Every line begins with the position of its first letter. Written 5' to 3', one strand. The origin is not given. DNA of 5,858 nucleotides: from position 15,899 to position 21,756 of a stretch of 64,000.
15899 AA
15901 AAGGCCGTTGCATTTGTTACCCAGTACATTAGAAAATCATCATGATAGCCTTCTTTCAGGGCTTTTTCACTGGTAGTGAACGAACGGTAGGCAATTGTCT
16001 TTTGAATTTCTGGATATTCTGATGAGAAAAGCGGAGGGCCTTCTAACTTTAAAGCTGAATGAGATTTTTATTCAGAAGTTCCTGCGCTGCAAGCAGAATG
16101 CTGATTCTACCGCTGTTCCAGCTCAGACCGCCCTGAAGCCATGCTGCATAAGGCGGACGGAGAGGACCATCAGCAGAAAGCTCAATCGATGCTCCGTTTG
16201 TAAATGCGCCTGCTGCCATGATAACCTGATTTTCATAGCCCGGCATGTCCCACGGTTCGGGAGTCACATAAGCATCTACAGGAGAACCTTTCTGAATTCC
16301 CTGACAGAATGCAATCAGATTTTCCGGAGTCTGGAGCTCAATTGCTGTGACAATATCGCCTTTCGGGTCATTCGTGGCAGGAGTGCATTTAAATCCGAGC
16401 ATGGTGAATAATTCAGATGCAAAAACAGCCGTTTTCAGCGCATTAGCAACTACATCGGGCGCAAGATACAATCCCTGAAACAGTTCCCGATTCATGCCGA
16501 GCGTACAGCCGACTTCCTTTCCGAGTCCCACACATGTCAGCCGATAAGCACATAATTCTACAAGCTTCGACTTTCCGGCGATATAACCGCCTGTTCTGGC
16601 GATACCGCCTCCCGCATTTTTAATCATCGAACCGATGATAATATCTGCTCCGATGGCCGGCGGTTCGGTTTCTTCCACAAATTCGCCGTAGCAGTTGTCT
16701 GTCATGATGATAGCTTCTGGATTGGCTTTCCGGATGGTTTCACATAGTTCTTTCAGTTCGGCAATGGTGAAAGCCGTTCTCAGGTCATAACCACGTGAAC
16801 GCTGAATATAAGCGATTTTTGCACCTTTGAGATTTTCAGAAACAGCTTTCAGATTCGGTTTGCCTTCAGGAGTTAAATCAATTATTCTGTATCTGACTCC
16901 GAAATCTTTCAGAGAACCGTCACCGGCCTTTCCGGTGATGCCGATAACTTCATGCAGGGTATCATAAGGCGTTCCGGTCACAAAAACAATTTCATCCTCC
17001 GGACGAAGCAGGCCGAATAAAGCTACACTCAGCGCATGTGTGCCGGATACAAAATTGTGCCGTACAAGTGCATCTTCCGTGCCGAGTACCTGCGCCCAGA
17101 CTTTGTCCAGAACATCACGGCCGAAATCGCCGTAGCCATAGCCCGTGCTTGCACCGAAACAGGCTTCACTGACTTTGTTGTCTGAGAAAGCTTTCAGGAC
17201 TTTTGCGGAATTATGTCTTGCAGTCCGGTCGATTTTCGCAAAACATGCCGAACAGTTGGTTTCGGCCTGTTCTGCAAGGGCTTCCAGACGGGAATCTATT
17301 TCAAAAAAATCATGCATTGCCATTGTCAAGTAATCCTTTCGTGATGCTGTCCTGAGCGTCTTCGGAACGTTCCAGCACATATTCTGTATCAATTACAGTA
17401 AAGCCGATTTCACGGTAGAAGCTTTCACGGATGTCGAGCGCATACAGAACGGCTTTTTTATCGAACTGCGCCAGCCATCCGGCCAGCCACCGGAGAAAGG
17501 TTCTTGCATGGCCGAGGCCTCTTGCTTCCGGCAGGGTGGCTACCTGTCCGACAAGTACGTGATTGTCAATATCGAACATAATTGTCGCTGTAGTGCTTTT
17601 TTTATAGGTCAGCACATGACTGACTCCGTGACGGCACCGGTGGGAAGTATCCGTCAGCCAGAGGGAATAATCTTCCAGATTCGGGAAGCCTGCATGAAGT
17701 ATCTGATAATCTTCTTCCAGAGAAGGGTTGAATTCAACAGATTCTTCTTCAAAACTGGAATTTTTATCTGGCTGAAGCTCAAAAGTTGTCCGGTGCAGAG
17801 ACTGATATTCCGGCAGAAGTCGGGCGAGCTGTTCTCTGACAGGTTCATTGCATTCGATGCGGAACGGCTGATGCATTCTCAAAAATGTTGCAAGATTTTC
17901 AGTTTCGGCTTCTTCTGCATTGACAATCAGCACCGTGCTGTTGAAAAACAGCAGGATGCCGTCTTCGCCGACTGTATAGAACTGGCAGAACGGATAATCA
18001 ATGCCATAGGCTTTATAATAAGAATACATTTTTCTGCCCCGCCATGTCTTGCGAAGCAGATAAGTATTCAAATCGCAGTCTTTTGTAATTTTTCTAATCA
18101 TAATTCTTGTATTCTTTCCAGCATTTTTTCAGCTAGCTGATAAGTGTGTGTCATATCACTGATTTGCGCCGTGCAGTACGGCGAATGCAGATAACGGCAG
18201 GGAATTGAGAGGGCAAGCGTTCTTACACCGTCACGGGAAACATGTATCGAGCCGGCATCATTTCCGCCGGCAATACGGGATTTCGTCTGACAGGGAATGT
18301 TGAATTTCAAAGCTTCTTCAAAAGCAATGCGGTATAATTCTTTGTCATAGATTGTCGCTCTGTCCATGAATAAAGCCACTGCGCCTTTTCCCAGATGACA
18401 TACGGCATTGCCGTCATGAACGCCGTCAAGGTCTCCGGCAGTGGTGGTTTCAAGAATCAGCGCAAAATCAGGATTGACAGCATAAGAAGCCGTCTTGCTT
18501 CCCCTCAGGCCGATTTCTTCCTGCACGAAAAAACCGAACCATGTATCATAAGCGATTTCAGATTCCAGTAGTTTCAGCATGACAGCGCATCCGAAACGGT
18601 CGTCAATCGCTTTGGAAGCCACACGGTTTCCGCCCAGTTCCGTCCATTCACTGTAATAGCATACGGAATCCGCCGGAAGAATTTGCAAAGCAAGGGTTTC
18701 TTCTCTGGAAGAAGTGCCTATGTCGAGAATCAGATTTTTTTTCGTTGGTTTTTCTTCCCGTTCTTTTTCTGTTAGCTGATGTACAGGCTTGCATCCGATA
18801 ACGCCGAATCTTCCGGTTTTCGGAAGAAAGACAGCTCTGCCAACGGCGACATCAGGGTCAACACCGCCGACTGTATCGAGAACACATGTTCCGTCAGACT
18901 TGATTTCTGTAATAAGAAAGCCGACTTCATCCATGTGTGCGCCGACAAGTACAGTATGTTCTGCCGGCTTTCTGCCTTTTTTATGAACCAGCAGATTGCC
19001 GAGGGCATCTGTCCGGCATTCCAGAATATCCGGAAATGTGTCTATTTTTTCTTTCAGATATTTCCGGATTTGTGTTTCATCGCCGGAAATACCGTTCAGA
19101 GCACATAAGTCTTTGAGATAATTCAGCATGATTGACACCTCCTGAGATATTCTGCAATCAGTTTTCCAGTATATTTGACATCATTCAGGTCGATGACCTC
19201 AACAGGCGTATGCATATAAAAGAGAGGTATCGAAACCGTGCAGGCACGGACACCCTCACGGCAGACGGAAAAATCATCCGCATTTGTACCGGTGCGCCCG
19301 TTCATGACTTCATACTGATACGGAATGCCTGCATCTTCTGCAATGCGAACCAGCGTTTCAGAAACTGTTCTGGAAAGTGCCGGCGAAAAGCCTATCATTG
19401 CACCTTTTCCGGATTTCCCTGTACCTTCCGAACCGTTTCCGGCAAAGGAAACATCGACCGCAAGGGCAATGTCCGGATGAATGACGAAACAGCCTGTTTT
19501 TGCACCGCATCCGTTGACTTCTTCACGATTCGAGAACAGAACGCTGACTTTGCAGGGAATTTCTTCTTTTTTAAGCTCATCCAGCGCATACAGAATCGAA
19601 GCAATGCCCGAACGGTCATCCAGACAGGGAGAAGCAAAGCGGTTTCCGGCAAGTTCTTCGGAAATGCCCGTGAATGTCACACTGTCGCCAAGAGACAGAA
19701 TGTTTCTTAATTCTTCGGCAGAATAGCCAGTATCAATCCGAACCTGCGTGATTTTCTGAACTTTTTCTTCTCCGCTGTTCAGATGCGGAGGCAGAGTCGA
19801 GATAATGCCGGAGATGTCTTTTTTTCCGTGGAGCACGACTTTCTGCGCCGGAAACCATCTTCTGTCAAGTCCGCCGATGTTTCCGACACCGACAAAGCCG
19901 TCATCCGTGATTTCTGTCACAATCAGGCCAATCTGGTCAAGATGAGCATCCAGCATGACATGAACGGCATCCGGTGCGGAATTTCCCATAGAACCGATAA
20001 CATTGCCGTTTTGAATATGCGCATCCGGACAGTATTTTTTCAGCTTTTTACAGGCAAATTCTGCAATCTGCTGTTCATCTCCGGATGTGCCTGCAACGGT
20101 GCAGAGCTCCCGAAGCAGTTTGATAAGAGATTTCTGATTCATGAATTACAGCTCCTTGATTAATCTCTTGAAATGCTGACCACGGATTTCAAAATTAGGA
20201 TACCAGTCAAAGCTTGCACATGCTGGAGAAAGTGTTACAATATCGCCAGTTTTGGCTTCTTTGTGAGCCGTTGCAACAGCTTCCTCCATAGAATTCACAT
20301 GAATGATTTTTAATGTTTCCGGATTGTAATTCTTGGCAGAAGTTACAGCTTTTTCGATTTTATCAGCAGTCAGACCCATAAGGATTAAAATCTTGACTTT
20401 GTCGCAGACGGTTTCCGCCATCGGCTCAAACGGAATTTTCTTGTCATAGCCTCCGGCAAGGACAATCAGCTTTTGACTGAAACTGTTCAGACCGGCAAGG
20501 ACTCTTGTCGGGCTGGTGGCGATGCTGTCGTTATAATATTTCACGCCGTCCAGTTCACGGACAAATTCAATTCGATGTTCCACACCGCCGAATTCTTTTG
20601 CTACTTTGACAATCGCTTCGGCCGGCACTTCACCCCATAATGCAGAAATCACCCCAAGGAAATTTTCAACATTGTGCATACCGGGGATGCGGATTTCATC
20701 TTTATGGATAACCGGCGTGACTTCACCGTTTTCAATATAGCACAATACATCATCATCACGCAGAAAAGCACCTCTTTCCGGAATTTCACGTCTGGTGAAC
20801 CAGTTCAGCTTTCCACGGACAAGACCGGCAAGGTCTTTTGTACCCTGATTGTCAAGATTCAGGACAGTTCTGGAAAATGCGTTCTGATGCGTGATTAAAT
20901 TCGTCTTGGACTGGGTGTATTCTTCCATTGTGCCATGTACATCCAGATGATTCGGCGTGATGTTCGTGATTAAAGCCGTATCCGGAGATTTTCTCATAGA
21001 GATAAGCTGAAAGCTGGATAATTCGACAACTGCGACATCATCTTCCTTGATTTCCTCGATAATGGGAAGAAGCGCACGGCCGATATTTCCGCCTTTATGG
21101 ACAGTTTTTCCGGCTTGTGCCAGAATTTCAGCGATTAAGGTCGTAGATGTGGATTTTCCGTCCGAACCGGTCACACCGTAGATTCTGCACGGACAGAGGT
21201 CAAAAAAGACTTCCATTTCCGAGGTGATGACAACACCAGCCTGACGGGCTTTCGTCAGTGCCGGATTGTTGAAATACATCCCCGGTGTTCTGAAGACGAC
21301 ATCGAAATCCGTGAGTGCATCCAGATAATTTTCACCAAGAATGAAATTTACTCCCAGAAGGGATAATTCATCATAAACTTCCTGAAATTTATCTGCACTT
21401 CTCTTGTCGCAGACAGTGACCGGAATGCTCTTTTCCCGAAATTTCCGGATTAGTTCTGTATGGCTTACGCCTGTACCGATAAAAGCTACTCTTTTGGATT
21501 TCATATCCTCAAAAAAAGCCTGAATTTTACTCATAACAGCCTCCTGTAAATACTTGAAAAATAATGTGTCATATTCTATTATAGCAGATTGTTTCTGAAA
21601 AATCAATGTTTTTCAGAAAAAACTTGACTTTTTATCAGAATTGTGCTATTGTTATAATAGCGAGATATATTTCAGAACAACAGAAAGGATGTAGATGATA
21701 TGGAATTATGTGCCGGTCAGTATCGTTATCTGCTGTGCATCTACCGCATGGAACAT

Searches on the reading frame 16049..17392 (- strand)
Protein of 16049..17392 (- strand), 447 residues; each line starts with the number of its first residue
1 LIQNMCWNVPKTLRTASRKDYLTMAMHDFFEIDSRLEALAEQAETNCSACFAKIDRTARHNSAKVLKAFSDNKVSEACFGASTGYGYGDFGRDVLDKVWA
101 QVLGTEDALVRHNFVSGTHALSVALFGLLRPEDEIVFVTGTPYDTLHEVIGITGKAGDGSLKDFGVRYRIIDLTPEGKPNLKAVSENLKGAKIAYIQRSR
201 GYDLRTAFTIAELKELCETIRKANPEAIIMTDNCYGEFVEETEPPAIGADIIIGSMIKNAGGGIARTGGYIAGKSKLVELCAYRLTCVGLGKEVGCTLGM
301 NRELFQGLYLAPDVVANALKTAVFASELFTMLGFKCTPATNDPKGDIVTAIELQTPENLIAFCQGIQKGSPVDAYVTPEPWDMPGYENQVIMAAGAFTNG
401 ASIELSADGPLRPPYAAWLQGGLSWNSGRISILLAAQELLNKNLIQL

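Call 67: search_protein_families(library=pfam, proteins=[window:16049-17392:-], max_evalue=0.05)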
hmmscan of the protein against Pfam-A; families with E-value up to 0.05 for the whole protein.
window:16049-17392:- (447 aa): 3 families
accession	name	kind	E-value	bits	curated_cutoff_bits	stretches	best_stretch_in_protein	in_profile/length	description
PF06838.17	Met_gamma_lyase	-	2.3e-171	570.3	24.2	1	38-439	3-404/405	Methionine gamma-lyase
PF01053.26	Cys_Met_Meta_PP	-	4.8e-05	22.5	27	1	69-276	28-216/381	Cys/Met metabolism PLP-dependent enzyme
PF00155.27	Aminotran_1_2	-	0.029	14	19.7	0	207-278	162-238/361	Aminotransferase class I and II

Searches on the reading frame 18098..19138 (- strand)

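Call 67: search_protein_families(library=pfam, proteins=[window:18098-19138:-], max_evalue=0.05)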
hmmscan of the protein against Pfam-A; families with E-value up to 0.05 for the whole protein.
window:18098-19138:- (346 aa): 2 families
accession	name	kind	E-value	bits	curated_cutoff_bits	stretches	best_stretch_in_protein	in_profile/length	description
PF05343.19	Peptidase_M42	-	6.6e-78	262.2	23.2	1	47-335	1-292/292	M42 glutamyl aminopeptidase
PF04389.22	Peptidase_M28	-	0.00023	21.4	21.3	0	177-241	30-96/193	Peptidase family M28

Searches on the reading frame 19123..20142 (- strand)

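Call 9: search_protein_families(library=pfam, proteins=[window:19123-20142:-], max_evalue=0.001)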
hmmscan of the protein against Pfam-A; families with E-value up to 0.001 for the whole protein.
window:19123-20142:- (339 aa): 3 families
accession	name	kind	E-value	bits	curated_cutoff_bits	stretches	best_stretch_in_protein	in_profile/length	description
PF05343.19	Peptidase_M42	-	1.3e-69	234.9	23.2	1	46-328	1-292/292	M42 glutamyl aminopeptidase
PF04389.22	Peptidase_M28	-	1.6e-06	28.4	21.3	0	174-313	31-170/193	Peptidase family M28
PF01546.33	Peptidase_M20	-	0.00071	20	24.6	0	175-334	35-205/206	Peptidase family M20/M25/M40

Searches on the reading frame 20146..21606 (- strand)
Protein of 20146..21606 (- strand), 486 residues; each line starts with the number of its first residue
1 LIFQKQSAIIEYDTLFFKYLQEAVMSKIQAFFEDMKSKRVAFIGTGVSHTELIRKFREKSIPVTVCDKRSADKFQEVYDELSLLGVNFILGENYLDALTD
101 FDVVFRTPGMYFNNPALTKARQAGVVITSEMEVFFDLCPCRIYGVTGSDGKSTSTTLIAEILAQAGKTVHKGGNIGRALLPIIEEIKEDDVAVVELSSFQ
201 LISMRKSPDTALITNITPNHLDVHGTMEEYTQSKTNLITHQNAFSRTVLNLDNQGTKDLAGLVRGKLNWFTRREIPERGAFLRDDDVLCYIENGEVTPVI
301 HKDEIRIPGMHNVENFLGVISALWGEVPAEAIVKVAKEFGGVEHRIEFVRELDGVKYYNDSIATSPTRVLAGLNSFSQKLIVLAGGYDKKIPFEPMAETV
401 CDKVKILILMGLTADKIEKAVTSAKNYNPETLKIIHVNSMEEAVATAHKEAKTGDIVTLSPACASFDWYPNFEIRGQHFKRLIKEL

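Call 9: search_protein_families(library=pfam, proteins=[window:20146-21606:-], max_evalue=0.001)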
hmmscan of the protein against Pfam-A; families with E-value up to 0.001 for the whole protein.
window:20146-21606:- (486 aa): 4 families
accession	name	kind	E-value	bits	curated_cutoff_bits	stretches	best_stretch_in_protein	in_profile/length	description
PF08245.18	Mur_ligase_M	-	7.1e-26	91.8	24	1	145-322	1-199/200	Mur ligase middle domain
PF02875.26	Mur_ligase_C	-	1.1e-14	55.7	28.4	1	344-463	1-127/127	Mur ligase, glutamate ligase domain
PF21799.2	MurD-like_N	-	3.1e-07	31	27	1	39-128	2-87/88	Mur ligase MurD-like, N-terminal domain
PF01488.26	Shikimate_DH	-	1.1e-05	25.9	24.3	1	29-137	4-111/138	Shikimate / quinate 5-dehydrogenase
